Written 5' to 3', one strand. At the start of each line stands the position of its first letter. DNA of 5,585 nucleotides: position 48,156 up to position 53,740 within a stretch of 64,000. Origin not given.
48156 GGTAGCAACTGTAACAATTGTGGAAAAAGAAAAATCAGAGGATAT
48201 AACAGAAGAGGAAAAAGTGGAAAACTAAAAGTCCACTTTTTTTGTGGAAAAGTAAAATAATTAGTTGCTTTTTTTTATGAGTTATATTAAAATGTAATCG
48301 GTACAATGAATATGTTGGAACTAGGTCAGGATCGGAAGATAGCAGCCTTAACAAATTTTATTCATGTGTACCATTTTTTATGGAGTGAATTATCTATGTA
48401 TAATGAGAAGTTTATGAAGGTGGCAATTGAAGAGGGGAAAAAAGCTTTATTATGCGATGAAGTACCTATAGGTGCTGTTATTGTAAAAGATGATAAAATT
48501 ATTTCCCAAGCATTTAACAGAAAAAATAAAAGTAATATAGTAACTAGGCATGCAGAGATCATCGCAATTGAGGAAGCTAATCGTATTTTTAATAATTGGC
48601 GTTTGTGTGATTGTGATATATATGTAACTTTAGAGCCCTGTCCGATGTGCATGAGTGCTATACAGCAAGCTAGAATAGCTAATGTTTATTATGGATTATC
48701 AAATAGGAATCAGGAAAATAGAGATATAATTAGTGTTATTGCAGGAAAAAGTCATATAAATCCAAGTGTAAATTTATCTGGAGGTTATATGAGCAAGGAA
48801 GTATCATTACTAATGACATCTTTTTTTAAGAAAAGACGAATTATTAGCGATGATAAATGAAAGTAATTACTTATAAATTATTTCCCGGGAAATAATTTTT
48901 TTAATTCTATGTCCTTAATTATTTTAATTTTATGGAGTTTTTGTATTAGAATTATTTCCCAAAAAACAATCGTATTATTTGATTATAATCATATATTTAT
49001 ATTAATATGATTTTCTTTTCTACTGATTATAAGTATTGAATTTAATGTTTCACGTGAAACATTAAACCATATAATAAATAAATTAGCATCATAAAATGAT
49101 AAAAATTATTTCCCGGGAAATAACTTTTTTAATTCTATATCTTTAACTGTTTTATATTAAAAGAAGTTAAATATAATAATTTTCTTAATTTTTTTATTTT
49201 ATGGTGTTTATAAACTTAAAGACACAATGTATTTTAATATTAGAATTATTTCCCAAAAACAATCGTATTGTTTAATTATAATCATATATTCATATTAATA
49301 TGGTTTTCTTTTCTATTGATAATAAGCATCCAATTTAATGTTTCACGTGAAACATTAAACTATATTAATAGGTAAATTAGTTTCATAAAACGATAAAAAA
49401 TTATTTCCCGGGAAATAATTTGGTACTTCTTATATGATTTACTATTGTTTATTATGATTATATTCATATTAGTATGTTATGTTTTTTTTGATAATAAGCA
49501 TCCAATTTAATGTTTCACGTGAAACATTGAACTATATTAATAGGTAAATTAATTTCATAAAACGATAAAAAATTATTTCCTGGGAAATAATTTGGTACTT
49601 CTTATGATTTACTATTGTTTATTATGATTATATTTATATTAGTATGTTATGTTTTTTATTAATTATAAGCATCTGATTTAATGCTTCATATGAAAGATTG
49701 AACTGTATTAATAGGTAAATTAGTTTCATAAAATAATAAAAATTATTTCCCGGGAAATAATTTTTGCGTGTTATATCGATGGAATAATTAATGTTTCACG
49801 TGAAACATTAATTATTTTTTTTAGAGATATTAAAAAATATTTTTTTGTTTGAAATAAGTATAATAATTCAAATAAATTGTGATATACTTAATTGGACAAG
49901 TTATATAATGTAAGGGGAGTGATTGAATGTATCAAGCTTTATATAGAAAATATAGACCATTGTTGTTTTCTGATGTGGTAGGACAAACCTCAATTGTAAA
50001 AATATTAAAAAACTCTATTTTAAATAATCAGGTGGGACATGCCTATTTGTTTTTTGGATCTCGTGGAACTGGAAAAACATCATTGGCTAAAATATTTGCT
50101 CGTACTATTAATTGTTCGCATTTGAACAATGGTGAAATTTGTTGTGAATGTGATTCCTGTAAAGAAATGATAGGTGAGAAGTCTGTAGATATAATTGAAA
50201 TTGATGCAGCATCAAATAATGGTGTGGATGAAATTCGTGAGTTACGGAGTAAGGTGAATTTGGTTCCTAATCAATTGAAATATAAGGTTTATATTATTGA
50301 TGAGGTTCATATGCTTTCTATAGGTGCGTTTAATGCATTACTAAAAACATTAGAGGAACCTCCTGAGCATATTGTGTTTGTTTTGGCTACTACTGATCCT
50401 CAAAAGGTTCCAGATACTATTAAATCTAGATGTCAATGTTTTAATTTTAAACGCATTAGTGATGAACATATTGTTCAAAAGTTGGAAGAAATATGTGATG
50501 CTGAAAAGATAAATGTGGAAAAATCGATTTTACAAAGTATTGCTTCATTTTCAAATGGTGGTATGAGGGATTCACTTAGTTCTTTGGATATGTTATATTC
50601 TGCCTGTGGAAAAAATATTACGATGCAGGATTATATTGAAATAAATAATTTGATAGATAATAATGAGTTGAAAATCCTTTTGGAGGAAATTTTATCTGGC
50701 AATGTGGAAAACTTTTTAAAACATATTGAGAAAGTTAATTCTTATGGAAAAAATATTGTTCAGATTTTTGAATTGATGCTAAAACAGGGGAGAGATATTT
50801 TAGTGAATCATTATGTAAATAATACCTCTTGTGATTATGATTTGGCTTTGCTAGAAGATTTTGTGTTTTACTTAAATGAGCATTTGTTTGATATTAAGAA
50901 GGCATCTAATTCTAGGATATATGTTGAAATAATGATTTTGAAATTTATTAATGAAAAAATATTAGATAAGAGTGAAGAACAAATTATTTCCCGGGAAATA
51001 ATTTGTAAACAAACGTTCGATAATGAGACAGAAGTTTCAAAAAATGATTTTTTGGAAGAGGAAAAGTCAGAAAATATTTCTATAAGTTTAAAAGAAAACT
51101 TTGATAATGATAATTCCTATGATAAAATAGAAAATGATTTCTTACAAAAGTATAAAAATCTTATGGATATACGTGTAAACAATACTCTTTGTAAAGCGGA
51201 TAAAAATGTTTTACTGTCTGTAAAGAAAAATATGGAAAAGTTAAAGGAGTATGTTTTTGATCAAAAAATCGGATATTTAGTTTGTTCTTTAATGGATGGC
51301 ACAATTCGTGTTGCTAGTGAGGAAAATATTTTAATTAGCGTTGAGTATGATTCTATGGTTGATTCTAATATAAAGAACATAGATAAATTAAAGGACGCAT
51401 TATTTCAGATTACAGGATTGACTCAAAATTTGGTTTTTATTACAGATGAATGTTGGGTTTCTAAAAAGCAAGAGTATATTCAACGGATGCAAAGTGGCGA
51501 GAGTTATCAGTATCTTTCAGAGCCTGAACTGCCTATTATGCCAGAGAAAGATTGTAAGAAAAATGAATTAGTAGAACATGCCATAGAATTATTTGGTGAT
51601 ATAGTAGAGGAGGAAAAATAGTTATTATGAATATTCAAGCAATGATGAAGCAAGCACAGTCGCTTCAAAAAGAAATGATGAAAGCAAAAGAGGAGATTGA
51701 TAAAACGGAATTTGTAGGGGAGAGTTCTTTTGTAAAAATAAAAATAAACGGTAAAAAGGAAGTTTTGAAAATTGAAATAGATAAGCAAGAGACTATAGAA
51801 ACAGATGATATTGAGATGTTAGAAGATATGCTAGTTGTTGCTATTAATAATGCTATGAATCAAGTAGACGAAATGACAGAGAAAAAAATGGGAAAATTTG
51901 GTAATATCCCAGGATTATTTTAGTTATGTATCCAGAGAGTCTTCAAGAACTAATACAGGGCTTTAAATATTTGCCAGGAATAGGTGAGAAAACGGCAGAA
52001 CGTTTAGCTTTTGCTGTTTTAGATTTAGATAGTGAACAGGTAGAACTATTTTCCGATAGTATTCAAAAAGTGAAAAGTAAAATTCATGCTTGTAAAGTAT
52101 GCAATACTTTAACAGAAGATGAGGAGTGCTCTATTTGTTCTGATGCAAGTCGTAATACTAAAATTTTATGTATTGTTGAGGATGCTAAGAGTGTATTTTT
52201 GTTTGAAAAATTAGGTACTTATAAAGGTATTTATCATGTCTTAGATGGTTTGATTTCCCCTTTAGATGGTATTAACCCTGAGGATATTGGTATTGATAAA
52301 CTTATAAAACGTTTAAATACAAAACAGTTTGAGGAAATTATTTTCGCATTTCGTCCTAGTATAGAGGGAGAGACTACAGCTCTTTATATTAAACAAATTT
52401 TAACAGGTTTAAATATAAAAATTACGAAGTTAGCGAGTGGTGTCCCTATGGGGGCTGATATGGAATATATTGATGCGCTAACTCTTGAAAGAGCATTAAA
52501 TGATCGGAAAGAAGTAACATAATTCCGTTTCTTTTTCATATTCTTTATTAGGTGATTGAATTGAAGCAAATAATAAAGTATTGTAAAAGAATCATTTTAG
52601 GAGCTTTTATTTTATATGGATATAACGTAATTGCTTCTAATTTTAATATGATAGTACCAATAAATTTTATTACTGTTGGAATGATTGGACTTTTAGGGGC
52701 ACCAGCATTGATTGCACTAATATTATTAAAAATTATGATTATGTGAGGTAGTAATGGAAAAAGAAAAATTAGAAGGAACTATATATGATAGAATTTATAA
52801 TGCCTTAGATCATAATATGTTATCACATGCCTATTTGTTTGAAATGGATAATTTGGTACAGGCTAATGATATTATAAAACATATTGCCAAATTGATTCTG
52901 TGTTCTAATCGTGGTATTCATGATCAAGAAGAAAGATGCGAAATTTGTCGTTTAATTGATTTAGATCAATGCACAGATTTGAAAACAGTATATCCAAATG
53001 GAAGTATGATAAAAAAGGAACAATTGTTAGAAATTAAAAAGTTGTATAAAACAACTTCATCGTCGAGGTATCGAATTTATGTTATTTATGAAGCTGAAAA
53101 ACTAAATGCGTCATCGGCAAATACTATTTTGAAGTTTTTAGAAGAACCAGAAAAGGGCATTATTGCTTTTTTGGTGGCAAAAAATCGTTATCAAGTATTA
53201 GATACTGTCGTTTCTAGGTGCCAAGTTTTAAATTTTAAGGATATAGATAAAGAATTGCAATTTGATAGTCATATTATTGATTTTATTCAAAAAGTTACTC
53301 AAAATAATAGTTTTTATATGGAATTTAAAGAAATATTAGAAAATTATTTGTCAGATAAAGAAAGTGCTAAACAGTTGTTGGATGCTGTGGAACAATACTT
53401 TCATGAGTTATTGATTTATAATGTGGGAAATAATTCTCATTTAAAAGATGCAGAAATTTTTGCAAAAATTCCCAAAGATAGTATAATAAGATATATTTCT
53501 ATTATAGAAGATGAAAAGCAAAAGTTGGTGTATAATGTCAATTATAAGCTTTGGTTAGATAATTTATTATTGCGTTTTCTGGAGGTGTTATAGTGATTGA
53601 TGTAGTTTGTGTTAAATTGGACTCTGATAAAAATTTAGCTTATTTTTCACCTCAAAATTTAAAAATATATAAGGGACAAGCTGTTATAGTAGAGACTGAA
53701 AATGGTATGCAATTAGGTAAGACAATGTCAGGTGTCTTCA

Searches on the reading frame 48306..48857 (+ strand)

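Call 50: search_protein_families(library=pfam, proteins=[window:48306-48857:+], max_evalue=0.01)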
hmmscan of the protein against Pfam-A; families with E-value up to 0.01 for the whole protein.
window:48306-48857:+ (184 aa): 6 families
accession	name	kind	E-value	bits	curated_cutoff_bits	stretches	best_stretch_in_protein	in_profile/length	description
PF14437.12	MafB19-deam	-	1e-30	106.9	27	1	33-178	3-142/142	MafB19-like deaminase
PF00383.29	dCMP_cyt_deam_1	-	1.3e-29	102.5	25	1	33-130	4-101/102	Cytidine and deoxycytidylate deaminase zinc-binding region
PF18750.7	SNAD4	-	0.00048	20.6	27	1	71-121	25-73/130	Secreted Novel AID/APOBEC-like Deaminase 4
PF14439.12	Bd3614-deam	-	0.0024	18.3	38.5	1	57-129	12-88/113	Bd3614-like deaminase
PF18778.7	NAD1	-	0.0026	18.3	27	1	33-121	9-92/175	Novel AID APOBEC clade 1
PF18772.7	APOBEC2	-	0.0061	17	26.8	1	31-121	5-91/175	APOBEC2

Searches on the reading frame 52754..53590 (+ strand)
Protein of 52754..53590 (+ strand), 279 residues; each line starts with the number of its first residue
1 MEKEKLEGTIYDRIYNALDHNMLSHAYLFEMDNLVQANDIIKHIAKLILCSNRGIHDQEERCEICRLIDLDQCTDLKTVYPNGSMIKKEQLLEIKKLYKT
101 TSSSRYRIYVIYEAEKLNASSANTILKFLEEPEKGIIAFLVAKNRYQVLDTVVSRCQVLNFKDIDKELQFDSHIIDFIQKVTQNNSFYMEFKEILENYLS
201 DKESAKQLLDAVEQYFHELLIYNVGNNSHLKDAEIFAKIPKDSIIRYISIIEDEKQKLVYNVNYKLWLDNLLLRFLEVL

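Call 32: search_protein_families(library=pfam, proteins=[window:52754-53590:+], max_evalue=0.00001)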
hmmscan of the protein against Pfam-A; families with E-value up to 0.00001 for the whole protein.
window:52754-53590:+ (279 aa): 1 family
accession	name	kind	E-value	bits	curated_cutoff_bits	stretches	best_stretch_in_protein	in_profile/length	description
PF13177.12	DNA_pol3_delta2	-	1.8e-40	139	27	1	10-164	5-160/161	DNA polymerase III, delta subunit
